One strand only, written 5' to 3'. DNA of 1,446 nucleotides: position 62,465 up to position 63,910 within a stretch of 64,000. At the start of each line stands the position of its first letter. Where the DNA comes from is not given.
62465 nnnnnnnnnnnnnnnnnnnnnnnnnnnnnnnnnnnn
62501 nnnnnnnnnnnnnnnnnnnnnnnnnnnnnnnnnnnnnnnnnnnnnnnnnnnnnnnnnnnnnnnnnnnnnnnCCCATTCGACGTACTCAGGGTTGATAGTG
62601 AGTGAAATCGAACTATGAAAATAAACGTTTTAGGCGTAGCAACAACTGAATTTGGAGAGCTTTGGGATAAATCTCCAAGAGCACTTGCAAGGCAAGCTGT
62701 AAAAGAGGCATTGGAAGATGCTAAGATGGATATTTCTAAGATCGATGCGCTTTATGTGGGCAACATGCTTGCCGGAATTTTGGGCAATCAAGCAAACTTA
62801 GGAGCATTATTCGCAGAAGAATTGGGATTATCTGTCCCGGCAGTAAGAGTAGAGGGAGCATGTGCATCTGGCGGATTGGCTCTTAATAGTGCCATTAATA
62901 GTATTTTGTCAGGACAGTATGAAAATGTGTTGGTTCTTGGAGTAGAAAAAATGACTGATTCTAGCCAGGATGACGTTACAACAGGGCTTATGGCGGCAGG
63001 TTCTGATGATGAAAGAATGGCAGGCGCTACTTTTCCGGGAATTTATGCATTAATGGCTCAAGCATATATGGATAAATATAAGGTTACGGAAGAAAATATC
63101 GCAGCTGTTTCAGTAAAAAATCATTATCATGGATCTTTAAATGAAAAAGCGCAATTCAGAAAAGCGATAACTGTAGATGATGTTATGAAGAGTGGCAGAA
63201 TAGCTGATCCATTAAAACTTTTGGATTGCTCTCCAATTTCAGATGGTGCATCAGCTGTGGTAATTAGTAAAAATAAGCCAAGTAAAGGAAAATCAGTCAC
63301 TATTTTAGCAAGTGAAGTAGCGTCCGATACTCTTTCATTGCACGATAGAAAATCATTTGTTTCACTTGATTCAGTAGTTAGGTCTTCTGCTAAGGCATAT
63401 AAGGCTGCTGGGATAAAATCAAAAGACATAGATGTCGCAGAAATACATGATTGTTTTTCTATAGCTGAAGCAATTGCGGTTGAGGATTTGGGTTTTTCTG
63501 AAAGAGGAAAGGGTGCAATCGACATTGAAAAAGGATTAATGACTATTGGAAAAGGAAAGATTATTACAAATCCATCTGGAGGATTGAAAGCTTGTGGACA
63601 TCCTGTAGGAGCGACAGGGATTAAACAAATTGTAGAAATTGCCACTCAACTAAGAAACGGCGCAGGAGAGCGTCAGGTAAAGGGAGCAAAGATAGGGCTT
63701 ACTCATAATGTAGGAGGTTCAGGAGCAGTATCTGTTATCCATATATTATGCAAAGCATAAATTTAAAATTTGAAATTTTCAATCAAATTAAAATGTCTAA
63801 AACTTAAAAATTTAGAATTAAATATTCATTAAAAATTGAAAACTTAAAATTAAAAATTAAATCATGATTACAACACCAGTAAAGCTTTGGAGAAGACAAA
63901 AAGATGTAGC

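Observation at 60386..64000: Archaeal-type mevalonate entry module (class I HMGR, archaeal HMGS, thiolase, DUF35) directly after rpsI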

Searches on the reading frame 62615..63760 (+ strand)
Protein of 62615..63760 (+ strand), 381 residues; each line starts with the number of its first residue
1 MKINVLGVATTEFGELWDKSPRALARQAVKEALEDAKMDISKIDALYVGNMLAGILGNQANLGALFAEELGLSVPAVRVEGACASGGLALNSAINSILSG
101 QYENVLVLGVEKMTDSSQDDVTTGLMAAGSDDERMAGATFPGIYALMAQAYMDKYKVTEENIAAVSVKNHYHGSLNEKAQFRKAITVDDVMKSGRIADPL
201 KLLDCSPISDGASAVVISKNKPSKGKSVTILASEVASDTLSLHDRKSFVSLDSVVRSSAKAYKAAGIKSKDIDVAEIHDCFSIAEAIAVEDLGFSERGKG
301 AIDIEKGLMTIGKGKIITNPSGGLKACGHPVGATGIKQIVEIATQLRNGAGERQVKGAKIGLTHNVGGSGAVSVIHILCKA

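Call 4: search_protein_families(library=pfam, proteins=[window:62615-63760:+], max_evalue=0.01)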
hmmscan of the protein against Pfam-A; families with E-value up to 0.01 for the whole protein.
window:62615-63760:+ (381 aa): 6 families
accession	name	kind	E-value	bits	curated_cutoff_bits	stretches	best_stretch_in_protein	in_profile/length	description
PF22691.2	Thiolase_C_1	-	1.8e-41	141.7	28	1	236-378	3-142/144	Thiolase C-terminal domain-like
PF00108.29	Thiolase_N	-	5.1e-33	115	26.4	1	8-219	6-258/260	Thiolase, N-terminal domain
PF02803.24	Thiolase_C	-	3.1e-11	43.4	27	1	257-349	27-100/123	Thiolase, C-terminal domain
PF00109.32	ketoacyl-synt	-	1.5e-08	35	20.8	1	64-117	155-208/252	Beta-ketoacyl synthase, N-terminal domain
PF08545.16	ACP_syn_III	-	6.8e-08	32.7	24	1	80-115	4-39/80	3-Oxoacyl-[acyl-carrier-protein (ACP)] synthase III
PF07451.17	SpoVAD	-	0.00029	20.1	22.1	1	16-107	46-130/329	Stage V sporulation protein AD (SpoVAD)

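Call 5: search_protein_families(library=ncbifam, proteins=[window:62615-63760:+], max_evalue=0.001)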
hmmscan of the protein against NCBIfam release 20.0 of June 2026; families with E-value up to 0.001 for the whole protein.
window:62615-63760:+ (381 aa): 59 families (the best 25 are shown)
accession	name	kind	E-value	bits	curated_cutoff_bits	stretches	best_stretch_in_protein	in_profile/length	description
NF004720.0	PRK06064.1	subfamily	2.5e-142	474.3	420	1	2-379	3-386/389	thiolase domain-containing protein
NF053570.1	AcCoTHIOL_METTL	equivalog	1.5e-133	445.4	600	1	3-380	4-383/385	acetyl-CoA acetyltransferase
NF004810.0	PRK06157.1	equivalog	3e-92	309.8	403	1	2-379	8-396/400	acetyl-CoA acetyltransferase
NF005704.0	PRK07516.1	subfamily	1.6e-90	303.9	412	1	2-378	3-385/389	thiolase domain-containing protein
NF009228.0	PRK12578.1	subfamily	4.5e-88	295.5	485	1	1-378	3-385/387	thiolase domain-containing protein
NF006102.0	PRK08256.1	subfamily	5.2e-78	262.8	436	1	2-374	4-387/394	lipid-transfer protein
NF004936.0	PRK06289.1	equivalog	1.1e-68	232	375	1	2-378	4-401/405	acetyl-CoA acetyltransferase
NF004715.0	PRK06059.1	equivalog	2.6e-65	220.9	424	1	2-375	5-395/399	lipid-transfer protein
NF004982.0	PRK06365.1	equivalog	3.4e-59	201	695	2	21-246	37-266/430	thiolase domain-containing protein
NF006180.0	PRK08313.1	subfamily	6.2e-57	193.2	514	1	3-372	6-376/389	thiolase domain-containing protein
NF053628.1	BnzsclthlBbsBGT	equivalog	4.4e-56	190.4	750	1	3-377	7-378/389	benzoylsuccinyl-CoA thiolase subunit BbsB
NF004811.0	PRK06158.1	subfamily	4.2e-51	174.1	421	1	4-378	11-378/384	acetyl-CoA acetyltransferase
NF004721.0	PRK06065.1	equivalog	3.8e-48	164.3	455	1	2-357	11-369/393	thiolase domain-containing protein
NF006010.0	PRK08142.1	subfamily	4.6e-44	150.7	462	1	16-370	20-374/388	thiolase domain-containing protein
NF005892.0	PRK07855.1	subfamily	6.2e-35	120.8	469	1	144-360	152-371/390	lipid-transfer protein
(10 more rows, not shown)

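Call 10: find_encoding_contigs(protein=window:62615-63760:+, flank=10000, max_places=6)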
Protein window:62615-63760:+ (381 aa): 2 contigs read that carry it; 2 places shown.
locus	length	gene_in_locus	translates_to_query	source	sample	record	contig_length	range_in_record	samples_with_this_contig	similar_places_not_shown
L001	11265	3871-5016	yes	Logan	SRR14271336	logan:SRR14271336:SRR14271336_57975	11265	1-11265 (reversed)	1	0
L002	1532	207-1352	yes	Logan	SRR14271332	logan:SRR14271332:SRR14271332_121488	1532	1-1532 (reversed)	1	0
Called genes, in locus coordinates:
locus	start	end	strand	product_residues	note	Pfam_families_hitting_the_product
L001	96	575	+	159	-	PF01196:Ribosomal_L17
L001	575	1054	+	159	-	PF00572:Ribosomal_L13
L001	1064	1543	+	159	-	PF00380:Ribosomal_S9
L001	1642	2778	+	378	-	PF00368:HMG-CoA_red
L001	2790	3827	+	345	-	PF08540:HMG_CoA_synt_C (faint), PF08541:ACP_syn_III_C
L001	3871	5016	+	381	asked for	PF00108:Thiolase_N, PF00109:ketoacyl-synt (weak), PF08545:ACP_syn_III (faint), PF22691:Thiolase_C_1, PF02803:Thiolase_C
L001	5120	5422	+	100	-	PF01796:OB_ChsH2_C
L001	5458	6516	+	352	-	PF00288:GHMP_kinases_N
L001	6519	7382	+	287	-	-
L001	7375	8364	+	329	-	PF00288:GHMP_kinases_N, PF08544:GHMP_kinases_C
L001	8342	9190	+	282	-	PF05116:S6PP (faint), PF08282:Hydrolase_3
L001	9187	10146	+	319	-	PF22700:MVD-like_N, PF00288:GHMP_kinases_N, PF18376:MDD_C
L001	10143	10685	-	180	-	-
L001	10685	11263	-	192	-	?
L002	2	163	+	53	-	?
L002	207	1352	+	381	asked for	PF00108:Thiolase_N, PF00109:ketoacyl-synt (weak), PF08545:ACP_syn_III (faint), PF22691:Thiolase_C_1, PF02803:Thiolase_C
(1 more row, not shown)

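Call 13: search_protein_families(library=pfam, proteins=[L001:5120-5422:+, L001:5458-6516:+, L001:6519-7382:+, L001:7375-8364:+, L001:8342-9190:+, L001:9187-10146:+, L001:10143-10685:-, L001:10685-11224:-], max_evalue=0.01)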
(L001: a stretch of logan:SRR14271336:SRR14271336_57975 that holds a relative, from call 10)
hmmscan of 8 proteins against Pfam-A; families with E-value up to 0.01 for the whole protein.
L001:5120-5422:+ (100 aa): 1 family
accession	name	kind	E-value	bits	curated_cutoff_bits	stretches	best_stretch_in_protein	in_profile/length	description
PF01796.24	OB_ChsH2_C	-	4.1e-09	36.7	27.1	1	19-79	4-64/65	ChsH2, C-terminal OB-fold domain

L001:5458-6516:+ (352 aa): 1 family
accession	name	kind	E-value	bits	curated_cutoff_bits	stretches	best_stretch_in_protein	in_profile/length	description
PF00288.32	GHMP_kinases_N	-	2.2e-17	63.5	22.3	1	106-183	10-84/87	GHMP kinases N terminal domain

L001:6519-7382:+ (287 aa): 3 families
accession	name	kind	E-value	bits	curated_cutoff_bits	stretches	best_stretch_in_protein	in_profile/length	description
PF13649.12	Methyltransf_25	-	0.0056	17.8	27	0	45-133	3-97/97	Methyltransferase domain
PF13489.12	Methyltransf_23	-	0.0064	16.7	27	0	37-189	20-160/164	Methyltransferase domain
PF08241.18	Methyltransf_11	-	0.0065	17.5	21.2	0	51-137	8-95/95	Methyltransferase domain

L001:7375-8364:+ (329 aa): 4 families
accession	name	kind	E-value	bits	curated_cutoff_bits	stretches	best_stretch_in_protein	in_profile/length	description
PF00288.32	GHMP_kinases_N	-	1.1e-16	61.3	22.3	1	78-163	3-87/87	GHMP kinases N terminal domain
PF08544.19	GHMP_kinases_C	-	2.6e-14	53.8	21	1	228-298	2-75/85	GHMP kinases C terminal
PF10509.15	GalKase_gal_bdg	-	5e-05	23.2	23.1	1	4-37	12-45/49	Galactokinase galactose-binding signature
PF22700.2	MVD-like_N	-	0.00065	19.8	27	1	81-140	68-128/157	Diphosphomevalonate decarboxylase-like N-terminal domain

L001:8342-9190:+ (282 aa): 5 families
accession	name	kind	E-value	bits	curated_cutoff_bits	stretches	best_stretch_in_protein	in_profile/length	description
PF08282.18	Hydrolase_3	-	1.6e-30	107.1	20.9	1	5-261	1-246/255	haloacid dehalogenase-like hydrolase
PF05116.19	S6PP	-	2.1e-06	28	20.3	1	198-281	161-247/247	Sucrose-6F-phosphate phosphohydrolase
PF00702.32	Hydrolase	-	5.7e-05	24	26.4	0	25-64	99-138/191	haloacid dehalogenase-like hydrolase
PF13344.12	Hydrolase_6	-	0.003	18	27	1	5-64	1-57/101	Haloacid dehalogenase-like hydrolase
PF13419.12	HAD_2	-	0.0038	17.8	23.8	0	24-65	79-120/178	Haloacid dehalogenase-like hydrolase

L001:9187-10146:+ (319 aa): 4 families
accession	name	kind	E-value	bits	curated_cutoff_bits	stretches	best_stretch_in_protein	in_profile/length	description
PF22700.2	MVD-like_N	-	1.9e-54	184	27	1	7-160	1-157/157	Diphosphomevalonate decarboxylase-like N-terminal domain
PF18376.6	MDD_C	-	2.1e-14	54.2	23.2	1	174-296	2-128/186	Mevalonate 5-diphosphate decarboxylase C-terminal domain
PF00288.32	GHMP_kinases_N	-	2.7e-09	37.5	22.3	1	69-144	6-75/87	GHMP kinases N terminal domain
PF21433.2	M3K_C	-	2.9e-05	24.9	27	1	200-291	16-104/105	Mevalonate-3-kinase, C-terminal domain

L001:10143-10685:- (180 aa): 0 families

L001:10685-11224:- (179 aa): 1 family
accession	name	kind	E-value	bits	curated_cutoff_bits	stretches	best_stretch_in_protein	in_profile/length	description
PF00348.22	polyprenyl_synt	-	8e-25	87.9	27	1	2-137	114-248/251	Polyprenyl synthetase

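Call 14: search_protein_families(library=ncbifam, proteins=[L001:5120-5422:+, L001:5458-6516:+, L001:6519-7382:+, L001:7375-8364:+, L001:8342-9190:+, L001:9187-10146:+, L001:10143-10685:-, L001:10685-11224:-], max_evalue=0.01)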
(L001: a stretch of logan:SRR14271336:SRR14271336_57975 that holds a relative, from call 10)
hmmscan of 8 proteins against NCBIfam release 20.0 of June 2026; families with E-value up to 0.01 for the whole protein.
L001:5120-5422:+ (100 aa): 0 families

L001:5458-6516:+ (352 aa): 16 families
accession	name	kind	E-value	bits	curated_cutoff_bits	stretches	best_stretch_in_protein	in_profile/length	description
TIGR00549.1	mevalon_kin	equivalog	1.4e-52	178.9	163.05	1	8-309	1-269/276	mevalonate kinase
NF003036.0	PRK03926.1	equivalog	6.1e-36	124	403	1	4-310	2-260/302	mevalonate kinase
TIGR01220.1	Pmev_kin_Gr_pos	equivalog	1.7e-21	76.7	165.7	1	5-323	2-333/358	phosphomevalonate kinase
NF003472.0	PRK05101.1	equivalog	2.7e-12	46.3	499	1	3-162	20-157/382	galactokinase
NF003006.0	PRK03817.1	equivalog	5.3e-12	45.4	443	2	114-176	84-146/352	galactokinase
NF002288.1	PRK01212.1-4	equivalog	1.1e-11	44.4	194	1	112-222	71-181/303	homoserine kinase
TIGR00131.1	gal_kin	equivalog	2.1e-11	43.4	226.65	1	3-169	17-162/388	galactokinase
NF003705.0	PRK05322.1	equivalog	6.4e-10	38.3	385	1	6-169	22-164/388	galactokinase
NF001816.0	PRK00555.1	equivalog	3.7e-08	32.7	509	1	115-176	89-150/363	galactokinase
TIGR00191.1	thrB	equivalog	6.1e-08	31.9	168.25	1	102-189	66-146/304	homoserine kinase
NF040957.1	Arch_PMK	equivalog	9e-08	32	500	1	130-341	92-307/316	phosphomevalonate kinase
NF040725.1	panto_kin_Meth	equivalog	2.4e-05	23.4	380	1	123-197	91-162/286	pantoate kinase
NF009948.0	PRK13412.1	equivalog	3e-05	21.9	721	1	116-309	725-927/974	bifunctional fucokinase/fucose-1-phosphate guanylyltransferase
NF049969.1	GlMnHpPKinHddA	equivalog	0.00011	21.7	600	1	103-177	84-157/338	D-glycero-D-manno-heptose 7-phosphate kinase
TIGR01920.1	Shik_kin_archae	equivalog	0.00021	20.8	126.85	1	117-156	69-108/266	shikimate kinase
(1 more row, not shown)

L001:6519-7382:+ (287 aa): 4 families
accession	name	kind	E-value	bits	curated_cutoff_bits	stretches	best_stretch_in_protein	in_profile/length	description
NF043040.1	corrin_prot_MT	hypoth_equivalog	8.5e-06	25.3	180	1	53-147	62-157/216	corrinoid protein-associated methyltransferase CpaM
TIGR01934.1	MenG_MenH_UbiE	subfamily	0.00038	19.8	158.35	1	40-145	40-149/223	ubiquinone/menaquinone biosynthesis methyltransferase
NF001244.0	PRK00216.1-5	equivalog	0.00085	18.7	216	1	51-145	60-161/236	bifunctional demethylmenaquinone methyltransferase/2-methoxy-6-polyprenyl-1,4-benzoquinol methylase UbiE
NF045667.1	MTase_DVU1556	equivalog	0.001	18.6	155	1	119-191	101-163/213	DVU_1556 family methyltransferase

L001:7375-8364:+ (329 aa): 20 families
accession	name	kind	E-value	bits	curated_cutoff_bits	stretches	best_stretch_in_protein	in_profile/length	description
NF003036.0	PRK03926.1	equivalog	4.4e-66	223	403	1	4-323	2-300/302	mevalonate kinase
TIGR00549.1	mevalon_kin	equivalog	2.5e-59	201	163.05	1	8-289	1-276/276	mevalonate kinase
TIGR01220.1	Pmev_kin_Gr_pos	equivalog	1.4e-30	106.6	165.7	2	5-171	2-181/358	phosphomevalonate kinase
NF040957.1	Arch_PMK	equivalog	2.3e-24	86.5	500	1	6-321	2-315/316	phosphomevalonate kinase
NF003006.0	PRK03817.1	equivalog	1.6e-17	63.5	443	2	211-316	234-339/352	galactokinase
NF049969.1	GlMnHpPKinHddA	equivalog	1.7e-16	60.6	600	1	29-320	34-334/338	D-glycero-D-manno-heptose 7-phosphate kinase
TIGR00131.1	gal_kin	equivalog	8.9e-16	57.8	226.65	2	209-305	268-365/388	galactokinase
NF002288.1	PRK01212.1-4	equivalog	1.8e-14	53.5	194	1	69-302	49-278/303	homoserine kinase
NF003472.0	PRK05101.1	equivalog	1.2e-13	50.8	499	2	3-136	20-154/382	galactokinase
NF001816.0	PRK00555.1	equivalog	1.3e-11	44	509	1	232-305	265-339/363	galactokinase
TIGR00191.1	thrB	equivalog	2.1e-10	39.9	168.25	1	56-310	37-285/304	homoserine kinase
NF003705.0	PRK05322.1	equivalog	1.6e-09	37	385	1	222-309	279-368/388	galactokinase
NF040725.1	panto_kin_Meth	equivalog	2.4e-09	36.6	380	1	81-173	74-162/286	pantoate kinase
TIGR01219.1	Pmev_kin_ERG8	equivalog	3.6e-09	36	376.95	1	105-177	153-239/456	phosphomevalonate kinase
TIGR01920.1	Shik_kin_archae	equivalog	7.2e-08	32.1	126.85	1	74-311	49-265/266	shikimate kinase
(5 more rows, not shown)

L001:8342-9190:+ (282 aa): 20 families
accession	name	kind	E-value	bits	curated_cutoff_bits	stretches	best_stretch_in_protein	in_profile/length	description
TIGR00099.1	Cof-subfamily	subfamily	2.3e-25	89.6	137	1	5-272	2-252/256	Cof-type HAD-IIB family hydrolase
NF002245.0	PRK01158.1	equivalog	4.5e-17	62.1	198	2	196-262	151-217/233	phosphoglycolate phosphatase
NF045966.1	YcsE_rel_Pase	equivalog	1e-15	58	220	1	3-252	3-241/265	YcsE-related riboflavin metabolism phosphatase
TIGR01487.1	Pglycolate_arch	equivalog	1.1e-14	54.8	122.75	2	195-260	140-205/215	phosphoglycolate phosphatase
TIGR01484.1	HAD-SF-IIB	subfamily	1.3e-12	48.2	41.8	1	5-243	2-221/221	HAD-IIB family hydrolase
TIGR01482.1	SPP-subfamily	subfamily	9.1e-12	45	107.15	1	194-279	141-224/225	sucrose-phosphate phosphatase subfamily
NF007806.0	PRK10513.1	equivalog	1.8e-10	40.6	273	1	4-256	5-250/270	sugar-phosphatase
TIGR01486.1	HAD-SF-IIB-MPGP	subfamily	2.9e-09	36.6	164.75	1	5-83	2-75/257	mannosyl-3-phosphoglycerate phosphatase family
NF008213.0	PRK10976.1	equivalog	1.9e-08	34.2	386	1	4-254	4-242/266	sugar/pyridoxal phosphate phosphatase YigL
NF011705.0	PRK15126.1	equivalog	1e-07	31.5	336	1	26-257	21-243/272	HMP-PP phosphatase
NF007821.0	PRK10530.1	equivalog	1.1e-07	31.4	274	1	2-257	3-254/272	pyridoxal phosphatase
TIGR02463.1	MPGP_rel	hypoth_equivalog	1.4e-06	28.3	282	1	5-90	2-81/216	mannosyl-3-phosphoglycerate phosphatase-related protein YedP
TIGR02461.1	osmo_MPG_phos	equivalog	3.6e-06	27.2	244.35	1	7-79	4-70/227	mannosyl-3-phosphoglycerate phosphatase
TIGR01485.1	SPP_plant-cyano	equivalog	5.4e-06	26.1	183.65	1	196-281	161-248/249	sucrose-phosphate phosphatase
TIGR01662.1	HAD-SF-IIIA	subfamily_domain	5.9e-06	26.4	44.6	0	3-56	1-57/141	HAD-IIIA family hydrolase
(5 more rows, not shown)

L001:9187-10146:+ (319 aa): 9 families
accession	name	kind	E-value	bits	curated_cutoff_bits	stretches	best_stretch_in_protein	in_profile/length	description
TIGR01240.1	mevDPdecarb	equivalog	2.5e-75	253.3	171.35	1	4-298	2-300/305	diphosphomevalonate decarboxylase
NF040704.1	IPP_alt_MvaD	equivalog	4.6e-53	180.4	475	1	5-302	4-301/323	phosphomevalonate decarboxylase MvaD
NF040847.1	mev_decarb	equivalog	2.7e-14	53.1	560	1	12-288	45-321/350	bisphosphomevalonate decarboxylase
NF040848.1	mev_kinase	equivalog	1.6e-11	43.8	440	1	3-301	6-304/323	mevalonate-3-kinase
TIGR01920.1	Shik_kin_archae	equivalog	8.3e-06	25.3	126.85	1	38-132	22-116/266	shikimate kinase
TIGR00549.1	mevalon_kin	equivalog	2.7e-05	23.8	163.05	1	63-134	57-129/276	mevalonate kinase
NF003006.0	PRK03817.1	equivalog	0.00075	18.6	443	1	87-133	89-135/352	galactokinase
NF003036.0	PRK03926.1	equivalog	0.00096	18.3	403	1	39-132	31-122/302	mevalonate kinase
NF002288.1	PRK01212.1-4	equivalog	0.0017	17.5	194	1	72-139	63-130/303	homoserine kinase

L001:10143-10685:- (180 aa): 3 families
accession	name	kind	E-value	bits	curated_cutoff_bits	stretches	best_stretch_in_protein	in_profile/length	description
NF002995.0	PRK03759.1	equivalog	5.5e-10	39.2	127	1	6-174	4-168/185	isopentenyl-diphosphate Delta-isomerase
TIGR02150.1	IPP_isom_1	equivalog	1.8e-07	31.1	105.8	1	14-172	4-156/159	isopentenyl-diphosphate delta-isomerase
NF041438.1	SepM_fam_S16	equivalog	0.0058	15.7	200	1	38-70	118-150/340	SepM family pheromone-processing serine protease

L001:10685-11224:- (179 aa): 15 families
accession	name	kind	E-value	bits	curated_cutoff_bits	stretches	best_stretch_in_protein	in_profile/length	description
NF040698.1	IdsA_Meth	equivalog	1e-18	67.7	468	1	7-161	150-304/328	short chain isoprenyl diphosphate synthase IdsA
NF041169.1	f2_encap_cargo4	exception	1.9e-16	60.2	450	1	3-164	149-313/334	family 2 encapsulin nanocompartment cargo protein polyprenyl transferase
NF041003.1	GGPP_syn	equivalog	4.6e-15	55.5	500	1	7-159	147-298/326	geranylgeranyl diphosphate synthase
NF040789.2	gerfarn_diphsyn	equivalog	2.8e-12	46.5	560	1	4-159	164-319/345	geranylfarnesyl diphosphate synthase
NF042416.1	GFPPS_Mycobact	equivalog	5.9e-12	45.2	600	1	3-127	162-289/350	bifunctional (2E,6E)-farnesyl/geranyl diphosphate synthase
NF045485.1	FPPsyn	subfamily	5.1e-10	39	275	1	8-119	150-258/288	farnesyl diphosphate synthase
NF042417.1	NPPPS_Mycobact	equivalog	3.3e-09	36.2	600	1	54-157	201-307/335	nonaprenyl/(2E,6E)-farnesyl/geranylgeranyl diphosphat synthase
NF008140.0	PRK10888.1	equivalog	1.7e-08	34.2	412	1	44-121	180-257/323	octaprenyl diphosphate synthase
TIGR02749.1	prenyl_cyano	equivalog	4.8e-08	32.4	383.2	1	28-159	168-296/322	solanesyl diphosphate synthase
TIGR02748.1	GerC3_HepT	equivalog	1.9e-07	30.5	456.55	1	44-160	179-294/319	heptaprenyl diphosphate synthase component II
NF045685.1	GGPPSynCrtE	equivalog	2.7e-07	29.9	460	1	8-109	154-254/293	geranylgeranyl diphosphate synthase CrtE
NF007877.0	PRK10581.1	equivalog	3e-07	29.9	321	1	8-103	157-251/299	(2E,6E)-farnesyl diphosphate synthase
NF045549.1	GGPPsyn_IdsB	equivalog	4.8e-06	25.9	475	1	5-105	167-266/346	geranylgeranyl diphosphate synthase IdsB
NF045628.1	HxpDPsynlarge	equivalog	0.00027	20.1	500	1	49-117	175-244/311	hexaprenyl-diphosphate synthase large subunit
NF040627.1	GFPS_Meth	equivalog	0.00068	19.2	600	1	8-93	140-222/285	geranylfarnesyl diphosphate synthase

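Call 40: search_protein_representatives(alignment_id=A3)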
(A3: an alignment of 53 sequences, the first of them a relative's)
Query: 53 sequences, 100 profile positions. Proteins with E-value up to 0.001 (for the whole library): 676; up to 1e-10: 179; up to 1e-30: 5. The best 150 are listed.
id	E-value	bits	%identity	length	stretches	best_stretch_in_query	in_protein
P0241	1.3e-46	172.8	-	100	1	1-100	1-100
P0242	1.7e-41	156.4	-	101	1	1-99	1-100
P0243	1.9e-32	127.4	-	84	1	1-74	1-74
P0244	9.0e-32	125.2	-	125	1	1-74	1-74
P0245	8.2e-31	122.1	-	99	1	3-100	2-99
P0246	1.4e-30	121.4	-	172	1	3-100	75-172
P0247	2.3e-29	117.5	-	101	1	3-100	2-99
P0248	2.9e-29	117.1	-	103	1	2-96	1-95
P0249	3.0e-29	117.1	-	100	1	1-100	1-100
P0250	2.0e-28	114.5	-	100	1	1-100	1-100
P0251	1.7e-27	111.5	-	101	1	3-100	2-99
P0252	4.0e-27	110.3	-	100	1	3-100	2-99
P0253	4.0e-27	110.3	-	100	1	3-99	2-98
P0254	4.5e-27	110.1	-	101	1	1-100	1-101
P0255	2.1e-26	108.0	-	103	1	3-98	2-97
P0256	3.3e-26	107.3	-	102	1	3-100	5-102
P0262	1.3e-23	99.0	-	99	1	4-100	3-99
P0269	7.9e-22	93.3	-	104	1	4-97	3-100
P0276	2.2e-20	88.7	-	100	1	3-99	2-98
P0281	5.8e-19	84.1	-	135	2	13-100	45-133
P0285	3.0e-18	81.8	-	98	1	5-98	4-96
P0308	1.5e-16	76.4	-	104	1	4-99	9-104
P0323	2.1e-15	72.7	-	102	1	1-100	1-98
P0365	6.4e-13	64.7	-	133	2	22-98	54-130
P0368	8.8e-13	64.3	-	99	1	1-98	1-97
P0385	5.4e-12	61.7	-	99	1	4-98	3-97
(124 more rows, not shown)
